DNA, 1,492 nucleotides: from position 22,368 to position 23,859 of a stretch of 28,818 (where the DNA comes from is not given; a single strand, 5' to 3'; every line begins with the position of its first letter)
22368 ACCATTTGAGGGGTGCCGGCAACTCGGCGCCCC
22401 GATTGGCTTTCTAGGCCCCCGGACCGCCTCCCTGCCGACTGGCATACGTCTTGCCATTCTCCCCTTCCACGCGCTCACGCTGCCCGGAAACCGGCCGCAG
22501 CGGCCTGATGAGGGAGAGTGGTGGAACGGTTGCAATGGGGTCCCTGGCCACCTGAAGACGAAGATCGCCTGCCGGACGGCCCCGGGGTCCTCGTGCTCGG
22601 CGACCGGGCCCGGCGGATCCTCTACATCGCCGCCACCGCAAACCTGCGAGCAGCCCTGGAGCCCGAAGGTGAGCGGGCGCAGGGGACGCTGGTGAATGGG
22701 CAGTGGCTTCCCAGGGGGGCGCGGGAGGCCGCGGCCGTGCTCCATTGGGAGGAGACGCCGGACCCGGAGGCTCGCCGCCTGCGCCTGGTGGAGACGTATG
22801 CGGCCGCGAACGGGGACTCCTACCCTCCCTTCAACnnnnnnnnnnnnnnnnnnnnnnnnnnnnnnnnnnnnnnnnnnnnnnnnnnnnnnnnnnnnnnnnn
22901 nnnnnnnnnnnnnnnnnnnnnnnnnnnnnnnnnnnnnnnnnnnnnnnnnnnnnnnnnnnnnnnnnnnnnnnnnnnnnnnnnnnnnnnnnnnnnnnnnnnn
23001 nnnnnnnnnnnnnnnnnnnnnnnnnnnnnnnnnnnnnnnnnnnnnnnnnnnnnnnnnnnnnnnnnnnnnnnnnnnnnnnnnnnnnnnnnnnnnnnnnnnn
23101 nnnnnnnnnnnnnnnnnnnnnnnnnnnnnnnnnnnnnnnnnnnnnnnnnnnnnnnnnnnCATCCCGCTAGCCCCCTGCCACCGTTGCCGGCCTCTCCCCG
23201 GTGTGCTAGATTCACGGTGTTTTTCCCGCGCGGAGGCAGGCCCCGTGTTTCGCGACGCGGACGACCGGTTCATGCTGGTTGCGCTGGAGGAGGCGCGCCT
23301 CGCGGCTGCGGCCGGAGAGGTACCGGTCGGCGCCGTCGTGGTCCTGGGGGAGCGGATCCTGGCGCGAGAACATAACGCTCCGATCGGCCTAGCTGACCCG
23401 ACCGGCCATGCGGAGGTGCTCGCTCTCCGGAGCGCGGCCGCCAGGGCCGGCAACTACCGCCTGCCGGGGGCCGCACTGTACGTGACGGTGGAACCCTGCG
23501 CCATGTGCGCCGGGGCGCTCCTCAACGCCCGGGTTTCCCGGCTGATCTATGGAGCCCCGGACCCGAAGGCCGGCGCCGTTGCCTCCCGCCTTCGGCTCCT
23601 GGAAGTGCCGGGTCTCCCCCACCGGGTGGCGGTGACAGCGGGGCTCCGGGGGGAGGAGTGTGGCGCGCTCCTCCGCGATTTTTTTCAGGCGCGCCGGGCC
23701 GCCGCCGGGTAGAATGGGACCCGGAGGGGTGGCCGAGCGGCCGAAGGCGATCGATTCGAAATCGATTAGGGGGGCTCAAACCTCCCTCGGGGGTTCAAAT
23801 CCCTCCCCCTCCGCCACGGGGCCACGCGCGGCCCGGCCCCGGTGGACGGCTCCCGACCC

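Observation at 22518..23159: Apparently unusual fusion of a degenerate GIY-YIG-like domain and a c-di-GMP-binding PilZ domain, inside the tRNA cluster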

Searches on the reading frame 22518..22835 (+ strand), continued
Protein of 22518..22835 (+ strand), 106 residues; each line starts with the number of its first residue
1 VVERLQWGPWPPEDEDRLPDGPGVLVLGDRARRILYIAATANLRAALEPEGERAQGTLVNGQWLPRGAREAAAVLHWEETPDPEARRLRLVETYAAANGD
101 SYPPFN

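Call 52: find_encoding_contigs(protein=P0030, flank=5000, max_places=2)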
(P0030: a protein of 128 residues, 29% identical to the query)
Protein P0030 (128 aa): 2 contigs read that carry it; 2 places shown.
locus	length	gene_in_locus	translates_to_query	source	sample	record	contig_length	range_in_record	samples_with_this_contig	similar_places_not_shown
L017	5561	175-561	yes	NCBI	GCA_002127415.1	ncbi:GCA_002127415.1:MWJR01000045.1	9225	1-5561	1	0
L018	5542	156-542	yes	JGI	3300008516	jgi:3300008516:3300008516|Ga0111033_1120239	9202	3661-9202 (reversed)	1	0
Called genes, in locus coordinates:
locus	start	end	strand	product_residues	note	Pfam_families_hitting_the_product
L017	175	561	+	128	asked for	-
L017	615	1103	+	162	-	PF00583:Acetyltransf_1, PF13673:Acetyltransf_10 (weak), PF13508:Acetyltransf_7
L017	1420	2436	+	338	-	PF00072:Response_reg, PF00990:GGDEF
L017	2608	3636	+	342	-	PF08240:ADH_N, PF16912:Glu_dehyd_C (weak), PF01262:AlaDh_PNT_C (weak), PF00107:ADH_zinc_N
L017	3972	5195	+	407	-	PF01855:POR_N, PF17147:PFOR_II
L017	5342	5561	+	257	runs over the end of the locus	PF02775:TPP_enzyme_C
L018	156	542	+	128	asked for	-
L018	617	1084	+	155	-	PF00583:Acetyltransf_1, PF13673:Acetyltransf_10 (weak), PF13508:Acetyltransf_7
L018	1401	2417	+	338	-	PF00072:Response_reg, PF00990:GGDEF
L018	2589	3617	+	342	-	PF08240:ADH_N, PF16912:Glu_dehyd_C (weak), PF01262:AlaDh_PNT_C (weak), PF00107:ADH_zinc_N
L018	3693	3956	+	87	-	PF13187:Fer4_9 (faint), PF14697:Fer4_21 (faint), PF13484:Fer4_16 (faint), PF13237:Fer4_10 (faint), PF12797:Fer4_2 (faint), PF12837:Fer4_6 (faint), PF12838:Fer4_7, PF00037:Fer4 (weak), +1 more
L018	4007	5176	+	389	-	PF01855:POR_N, PF17147:PFOR_II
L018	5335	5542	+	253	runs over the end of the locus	PF02775:TPP_enzyme_C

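Call 75: search_protein_families(library=padloc, proteins=[P0016, P0024], max_evalue=0.01)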
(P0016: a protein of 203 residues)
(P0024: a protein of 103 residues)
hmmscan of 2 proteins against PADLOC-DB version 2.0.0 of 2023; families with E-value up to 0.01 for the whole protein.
P0016 (203 aa): 0 families

P0024 (103 aa): 0 families

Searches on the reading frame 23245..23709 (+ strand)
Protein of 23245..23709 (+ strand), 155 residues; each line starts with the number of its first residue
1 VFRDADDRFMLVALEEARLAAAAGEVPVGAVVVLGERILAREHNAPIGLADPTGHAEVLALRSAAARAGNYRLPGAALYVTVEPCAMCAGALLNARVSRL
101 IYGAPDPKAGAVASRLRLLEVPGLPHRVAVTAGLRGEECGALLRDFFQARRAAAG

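Call 37: search_protein_families(library=pfam, proteins=[window:23245-23709:+], max_evalue=0.00001)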
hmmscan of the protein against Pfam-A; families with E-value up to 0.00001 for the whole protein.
window:23245-23709:+ (155 aa): 3 families
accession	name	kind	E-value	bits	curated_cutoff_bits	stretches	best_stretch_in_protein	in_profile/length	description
PF14437.12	MafB19-deam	-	7.4e-35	120.4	27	1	6-151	3-142/142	MafB19-like deaminase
PF00383.29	dCMP_cyt_deam_1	-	1.5e-24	86.3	25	1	5-103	3-101/102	Cytidine and deoxycytidylate deaminase zinc-binding region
PF14439.12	Bd3614-deam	-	9.6e-07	29.2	38.5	1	54-117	35-101/113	Bd3614-like deaminase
